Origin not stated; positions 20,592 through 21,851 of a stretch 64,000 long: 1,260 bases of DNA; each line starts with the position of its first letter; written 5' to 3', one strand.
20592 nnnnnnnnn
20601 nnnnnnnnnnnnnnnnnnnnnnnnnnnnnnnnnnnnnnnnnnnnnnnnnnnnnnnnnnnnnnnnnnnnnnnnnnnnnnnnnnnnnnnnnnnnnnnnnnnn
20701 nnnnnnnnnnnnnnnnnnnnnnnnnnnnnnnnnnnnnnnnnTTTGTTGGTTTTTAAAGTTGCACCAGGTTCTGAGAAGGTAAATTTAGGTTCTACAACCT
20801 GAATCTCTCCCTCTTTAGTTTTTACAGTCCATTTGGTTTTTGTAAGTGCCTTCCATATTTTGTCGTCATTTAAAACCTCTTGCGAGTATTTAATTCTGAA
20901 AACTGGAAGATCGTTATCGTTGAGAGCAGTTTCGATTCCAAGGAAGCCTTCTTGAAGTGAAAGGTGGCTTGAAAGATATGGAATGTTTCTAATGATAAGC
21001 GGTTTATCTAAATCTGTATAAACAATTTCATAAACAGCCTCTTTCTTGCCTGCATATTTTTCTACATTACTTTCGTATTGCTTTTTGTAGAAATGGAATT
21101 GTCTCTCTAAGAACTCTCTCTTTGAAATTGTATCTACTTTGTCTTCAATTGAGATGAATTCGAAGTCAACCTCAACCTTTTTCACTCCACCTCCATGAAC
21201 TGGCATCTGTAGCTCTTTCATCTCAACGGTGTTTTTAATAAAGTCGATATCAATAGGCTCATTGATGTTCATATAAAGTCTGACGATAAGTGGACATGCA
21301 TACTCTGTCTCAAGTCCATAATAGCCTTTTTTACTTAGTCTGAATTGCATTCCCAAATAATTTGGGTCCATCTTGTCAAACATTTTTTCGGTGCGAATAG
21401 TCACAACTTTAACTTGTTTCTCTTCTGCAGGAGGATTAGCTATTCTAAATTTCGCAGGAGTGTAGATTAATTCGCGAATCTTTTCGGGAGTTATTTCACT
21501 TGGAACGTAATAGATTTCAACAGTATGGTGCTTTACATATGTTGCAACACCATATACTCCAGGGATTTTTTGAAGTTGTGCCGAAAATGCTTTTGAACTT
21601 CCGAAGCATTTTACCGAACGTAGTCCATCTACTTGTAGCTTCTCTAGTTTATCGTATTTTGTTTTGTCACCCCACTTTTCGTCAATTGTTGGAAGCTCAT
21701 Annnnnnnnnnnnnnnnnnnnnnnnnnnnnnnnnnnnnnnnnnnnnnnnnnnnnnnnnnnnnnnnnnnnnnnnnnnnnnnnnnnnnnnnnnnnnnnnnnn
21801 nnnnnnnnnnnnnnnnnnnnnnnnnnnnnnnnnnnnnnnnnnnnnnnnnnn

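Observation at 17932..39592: Peptidase-dense locus resembling a protease-associated import system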

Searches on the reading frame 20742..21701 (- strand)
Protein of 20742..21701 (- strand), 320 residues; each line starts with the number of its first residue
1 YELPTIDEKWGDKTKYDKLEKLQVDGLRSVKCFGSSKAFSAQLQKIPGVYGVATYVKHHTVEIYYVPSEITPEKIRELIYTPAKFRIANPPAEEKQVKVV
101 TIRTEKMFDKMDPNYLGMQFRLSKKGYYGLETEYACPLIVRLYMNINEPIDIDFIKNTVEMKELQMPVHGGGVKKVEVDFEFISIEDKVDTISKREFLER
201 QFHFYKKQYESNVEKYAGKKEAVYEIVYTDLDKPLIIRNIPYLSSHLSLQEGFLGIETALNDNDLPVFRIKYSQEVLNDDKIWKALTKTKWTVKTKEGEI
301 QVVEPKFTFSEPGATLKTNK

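Call 74: search_protein_representatives(protein=window:20742-21701:-)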
Query: 320 residues. Proteins with E-value up to 0.001 (for the whole library): 155; up to 1e-10: 110; up to 1e-30: 34. The best 150 are listed.
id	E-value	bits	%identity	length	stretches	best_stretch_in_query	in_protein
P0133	3.3e-136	470.4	64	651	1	2-316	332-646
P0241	1.6e-108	379.4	98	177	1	144-320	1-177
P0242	6.8e-98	344.5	62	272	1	83-317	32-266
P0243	9.5e-89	314.5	53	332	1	70-314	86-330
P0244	3.6e-76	273.2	43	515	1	2-313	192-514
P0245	1.8e-72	261.0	45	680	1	1-314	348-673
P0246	5.1e-72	259.5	42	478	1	1-304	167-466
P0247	1.9e-64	234.7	36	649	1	1-317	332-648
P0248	2.7e-63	230.9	38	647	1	1-316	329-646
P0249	6.8e-60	219.7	42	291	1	43-316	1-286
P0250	1.1e-57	212.5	34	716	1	1-315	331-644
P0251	4.0e-56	207.3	40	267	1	38-316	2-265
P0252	8.0e-52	193.2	36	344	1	2-303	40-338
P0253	4.5e-51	190.7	43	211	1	107-314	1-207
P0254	4.6e-51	190.7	33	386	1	1-314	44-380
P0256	3.0e-42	161.7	33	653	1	2-316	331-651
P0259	2.4e-38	148.9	31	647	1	2-312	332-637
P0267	3.2e-33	132.1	33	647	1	1-319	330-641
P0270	4.5e-32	128.3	28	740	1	2-314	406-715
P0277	1.8e-29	119.8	27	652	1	1-316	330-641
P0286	3.9e-28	115.4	26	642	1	2-306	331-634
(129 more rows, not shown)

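Call 76: find_encoding_contigs(protein=P0250, flank=10000, max_places=2)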
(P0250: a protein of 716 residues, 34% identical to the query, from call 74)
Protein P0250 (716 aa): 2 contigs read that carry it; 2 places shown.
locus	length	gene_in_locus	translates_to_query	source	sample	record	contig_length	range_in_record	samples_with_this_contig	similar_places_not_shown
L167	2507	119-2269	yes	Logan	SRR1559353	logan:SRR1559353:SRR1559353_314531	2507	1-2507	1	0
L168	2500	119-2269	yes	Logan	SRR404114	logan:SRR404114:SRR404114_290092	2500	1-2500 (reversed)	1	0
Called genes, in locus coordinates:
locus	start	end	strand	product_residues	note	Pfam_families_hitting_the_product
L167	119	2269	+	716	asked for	PF12801:Fer4_5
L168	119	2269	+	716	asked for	PF12801:Fer4_5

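Call 77: find_encoding_contigs(protein=P0270, flank=10000, max_places=2)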
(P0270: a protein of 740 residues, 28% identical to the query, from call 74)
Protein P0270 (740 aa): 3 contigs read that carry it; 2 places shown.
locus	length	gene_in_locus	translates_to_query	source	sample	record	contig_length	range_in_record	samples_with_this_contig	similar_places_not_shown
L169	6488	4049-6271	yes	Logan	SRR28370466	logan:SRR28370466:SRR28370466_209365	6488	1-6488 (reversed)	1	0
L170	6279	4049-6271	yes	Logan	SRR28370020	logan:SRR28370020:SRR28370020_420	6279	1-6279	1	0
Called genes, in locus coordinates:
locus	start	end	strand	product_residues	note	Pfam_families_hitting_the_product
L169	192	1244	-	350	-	-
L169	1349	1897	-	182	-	-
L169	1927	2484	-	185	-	PF07638:Sigma70_ECF, PF04542:Sigma70_r2, PF08281:Sigma70_r4_2, PF04545:Sigma70_r4 (weak)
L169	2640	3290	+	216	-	-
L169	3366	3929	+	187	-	PF03929:PepSY_TM (faint), PF16357:PepSY_TM_like_2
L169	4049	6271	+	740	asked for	PF12801:Fer4_5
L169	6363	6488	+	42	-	?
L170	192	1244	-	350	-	-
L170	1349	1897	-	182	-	-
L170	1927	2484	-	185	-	PF07638:Sigma70_ECF, PF04542:Sigma70_r2, PF08281:Sigma70_r4_2, PF04545:Sigma70_r4 (weak)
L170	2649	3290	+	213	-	-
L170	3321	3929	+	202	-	PF03929:PepSY_TM (faint), PF16357:PepSY_TM_like_2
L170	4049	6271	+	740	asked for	PF12801:Fer4_5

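Call 78: find_encoding_contigs(protein=P0247, flank=10000, max_places=2)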
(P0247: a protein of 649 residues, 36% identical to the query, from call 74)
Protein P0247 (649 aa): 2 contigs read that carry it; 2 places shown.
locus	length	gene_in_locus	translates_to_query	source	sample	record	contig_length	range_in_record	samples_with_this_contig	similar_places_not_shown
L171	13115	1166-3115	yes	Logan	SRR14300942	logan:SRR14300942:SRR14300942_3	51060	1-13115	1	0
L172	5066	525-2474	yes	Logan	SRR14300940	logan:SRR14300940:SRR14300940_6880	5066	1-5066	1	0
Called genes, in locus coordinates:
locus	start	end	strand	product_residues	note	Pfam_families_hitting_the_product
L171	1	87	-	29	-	?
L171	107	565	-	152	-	-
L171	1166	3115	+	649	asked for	PF12801:Fer4_5, PF13237:Fer4_10 (weak)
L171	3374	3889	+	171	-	PF01871:AMMECR1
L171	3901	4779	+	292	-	PF04055:Radical_SAM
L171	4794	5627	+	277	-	PF01875:Memo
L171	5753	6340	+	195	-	PF04542:Sigma70_r2, PF08281:Sigma70_r4_2, PF00196:GerE (weak), PF04545:Sigma70_r4 (weak)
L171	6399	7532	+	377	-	PF04773:FecR, PF16344:FecR_C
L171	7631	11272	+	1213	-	PF07660:STN (weak), PF13620:CarboxypepD_reg, PF13715:CarbopepD_reg_2, PF07715:Plug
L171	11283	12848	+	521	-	PF14322:SusD-like_3, PF07980:SusD_RagB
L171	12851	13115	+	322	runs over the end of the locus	-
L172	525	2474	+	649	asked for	PF12801:Fer4_5, PF13237:Fer4_10 (weak)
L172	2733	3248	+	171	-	PF01871:AMMECR1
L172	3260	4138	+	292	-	PF04055:Radical_SAM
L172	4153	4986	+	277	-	PF01875:Memo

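Call 79: find_encoding_contigs(protein=P0259, flank=10000, max_places=2)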
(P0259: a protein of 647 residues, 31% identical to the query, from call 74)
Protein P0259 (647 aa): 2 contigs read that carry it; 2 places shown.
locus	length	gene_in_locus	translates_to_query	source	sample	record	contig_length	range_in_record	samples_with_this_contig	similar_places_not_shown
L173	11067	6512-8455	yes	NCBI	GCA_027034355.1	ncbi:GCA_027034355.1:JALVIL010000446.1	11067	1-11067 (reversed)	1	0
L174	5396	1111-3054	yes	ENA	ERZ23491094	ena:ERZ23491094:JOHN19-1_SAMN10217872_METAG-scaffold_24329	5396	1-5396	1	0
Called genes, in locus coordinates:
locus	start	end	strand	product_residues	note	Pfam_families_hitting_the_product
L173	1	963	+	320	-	?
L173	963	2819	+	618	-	PF18962:Por_Secre_tail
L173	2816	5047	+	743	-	PF13860:FlgD_ig, PF18962:Por_Secre_tail (weak)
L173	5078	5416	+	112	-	-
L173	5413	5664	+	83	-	-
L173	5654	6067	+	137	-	PF10990:DUF2809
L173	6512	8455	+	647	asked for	PF12801:Fer4_5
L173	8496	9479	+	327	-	-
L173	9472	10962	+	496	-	PF01326:PPDK_N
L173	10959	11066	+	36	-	?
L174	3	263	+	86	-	?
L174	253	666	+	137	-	PF10990:DUF2809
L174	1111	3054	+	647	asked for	PF12801:Fer4_5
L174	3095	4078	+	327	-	-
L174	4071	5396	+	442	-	?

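Call 80: find_encoding_contigs(protein=P0277, flank=10000, max_places=2)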
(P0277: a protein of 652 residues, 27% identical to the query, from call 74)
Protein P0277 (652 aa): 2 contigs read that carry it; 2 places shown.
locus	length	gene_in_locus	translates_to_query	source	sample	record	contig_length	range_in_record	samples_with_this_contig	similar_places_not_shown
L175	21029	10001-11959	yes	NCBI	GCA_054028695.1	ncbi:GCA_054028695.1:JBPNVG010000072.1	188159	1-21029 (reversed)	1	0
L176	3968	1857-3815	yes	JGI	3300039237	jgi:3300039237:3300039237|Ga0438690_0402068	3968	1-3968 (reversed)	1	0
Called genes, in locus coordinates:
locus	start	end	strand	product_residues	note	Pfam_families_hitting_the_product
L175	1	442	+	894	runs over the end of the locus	PF13620:CarboxypepD_reg, PF13715:CarbopepD_reg_2, PF07715:Plug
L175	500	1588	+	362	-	PF16215:DUF4876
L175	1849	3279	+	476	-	PF21012:DUF6850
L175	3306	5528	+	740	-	PF14870:PSII_BNR, PF15902:Sortilin-Vps10 (faint), PF13088:BNR_2 (faint), PF02012:BNR (faint), PF14870:PSII_BNR, PF18962:Por_Secre_tail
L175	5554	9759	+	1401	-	PF06739:SBBP (faint), PF07581:Glug (faint), PF18962:Por_Secre_tail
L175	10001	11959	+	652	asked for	PF12801:Fer4_5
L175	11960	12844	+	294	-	PF00005:ABC_tran, PF13304:AAA_21 (faint)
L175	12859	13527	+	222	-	-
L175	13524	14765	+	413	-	PF16149:DUF4857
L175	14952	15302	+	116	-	-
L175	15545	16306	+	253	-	PF08220:HTH_DeoR, PF08279:HTH_11, PF13412:HTH_24 (weak), PF00455:DeoRC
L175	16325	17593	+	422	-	PF08125:Mannitol_dh_C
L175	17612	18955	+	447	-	PF00364:Biotin_lipoyl, PF02817:E3_binding (weak), PF00198:2-oxoacid_dh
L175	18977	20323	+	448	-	PF00890:FAD_binding_2 (weak), PF03486:HI0933_like (weak), PF07992:Pyr_redox_2, PF12831:FAD_oxidored, PF13450:NAD_binding_8 (weak), PF13738:Pyr_redox_3, PF00070:Pyr_redox, PF02852:Pyr_redox_dim, +3 more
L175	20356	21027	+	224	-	?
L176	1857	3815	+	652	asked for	PF12801:Fer4_5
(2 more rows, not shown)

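Call 87: find_encoding_contigs(protein=P0256, flank=10000, max_places=1)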
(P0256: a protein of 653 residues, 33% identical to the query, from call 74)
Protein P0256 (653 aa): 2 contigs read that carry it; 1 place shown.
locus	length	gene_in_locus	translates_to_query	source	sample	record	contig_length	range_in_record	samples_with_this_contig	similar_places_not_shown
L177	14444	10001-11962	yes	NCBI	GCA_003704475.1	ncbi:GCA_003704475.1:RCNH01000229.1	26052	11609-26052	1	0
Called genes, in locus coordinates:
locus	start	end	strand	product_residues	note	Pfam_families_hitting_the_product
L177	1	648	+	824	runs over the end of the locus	PF13100:OstA_2, PF03968:LptD_N (faint)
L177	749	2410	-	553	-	PF06826:Asp-Al_Ex, PF02080:TrkA_C, PF06826:Asp-Al_Ex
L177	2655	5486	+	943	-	PF13620:CarboxypepD_reg (weak), PF13715:CarbopepD_reg_2, PF07715:Plug, PF00593:TonB_dep_Rec_b-barrel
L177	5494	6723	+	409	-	PF16215:DUF4876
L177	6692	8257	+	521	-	PF21012:DUF6850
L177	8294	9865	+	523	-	PF13149:Mfa_like_1, PF09603:Fib_succ_major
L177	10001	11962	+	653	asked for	PF12801:Fer4_5, PF12838:Fer4_7 (faint), PF14697:Fer4_21 (faint), PF12797:Fer4_2 (faint), PF13237:Fer4_10 (faint)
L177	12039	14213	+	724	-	PF10459:Peptidase_S46, PF13365:Trypsin_2 (faint)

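Call 88: find_encoding_contigs(protein=P0267, flank=10000, max_places=1)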
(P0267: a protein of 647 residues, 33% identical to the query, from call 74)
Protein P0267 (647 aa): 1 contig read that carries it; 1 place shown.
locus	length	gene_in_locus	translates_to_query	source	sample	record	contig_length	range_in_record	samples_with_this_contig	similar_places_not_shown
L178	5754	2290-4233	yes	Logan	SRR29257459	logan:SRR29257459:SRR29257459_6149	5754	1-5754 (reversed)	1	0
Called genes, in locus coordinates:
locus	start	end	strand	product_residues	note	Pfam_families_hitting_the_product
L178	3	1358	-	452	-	?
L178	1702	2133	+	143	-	-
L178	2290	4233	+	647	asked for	PF12801:Fer4_5, PF14697:Fer4_21 (weak)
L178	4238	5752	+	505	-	?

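Call 89: find_encoding_contigs(protein=P0286, flank=10000, max_places=1)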
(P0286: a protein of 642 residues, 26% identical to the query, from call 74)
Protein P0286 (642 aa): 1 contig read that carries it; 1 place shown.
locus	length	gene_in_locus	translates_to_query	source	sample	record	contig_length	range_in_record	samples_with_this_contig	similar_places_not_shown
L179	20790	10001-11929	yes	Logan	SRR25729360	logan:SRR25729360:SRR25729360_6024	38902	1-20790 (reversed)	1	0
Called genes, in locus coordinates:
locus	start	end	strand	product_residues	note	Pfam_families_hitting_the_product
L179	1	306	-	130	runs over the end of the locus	PF11969:DcpS_C, PF01230:HIT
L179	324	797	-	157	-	PF03449:GreA_GreB_N, PF01272:GreA_GreB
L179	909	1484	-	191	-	-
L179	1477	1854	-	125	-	-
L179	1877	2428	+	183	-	-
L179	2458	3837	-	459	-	PF03631:Virul_fac_BrkB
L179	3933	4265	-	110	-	PF24719:Imm33-like (weak), PF09951:Imm33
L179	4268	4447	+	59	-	-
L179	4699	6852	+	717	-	PF10459:Peptidase_S46, PF13365:Trypsin_2 (faint)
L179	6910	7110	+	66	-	-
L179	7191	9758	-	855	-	PF00326:Peptidase_S9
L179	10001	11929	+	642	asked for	PF12801:Fer4_5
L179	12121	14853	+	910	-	PF13620:CarboxypepD_reg, PF13715:CarbopepD_reg_2, PF07715:Plug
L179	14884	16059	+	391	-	PF00932:LTD (weak), PF16215:DUF4876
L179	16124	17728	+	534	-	PF21012:DUF6850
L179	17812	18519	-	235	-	PF00072:Response_reg, PF00486:Trans_reg_C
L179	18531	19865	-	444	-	PF00512:HisKA, PF02518:HATPase_c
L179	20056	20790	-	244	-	?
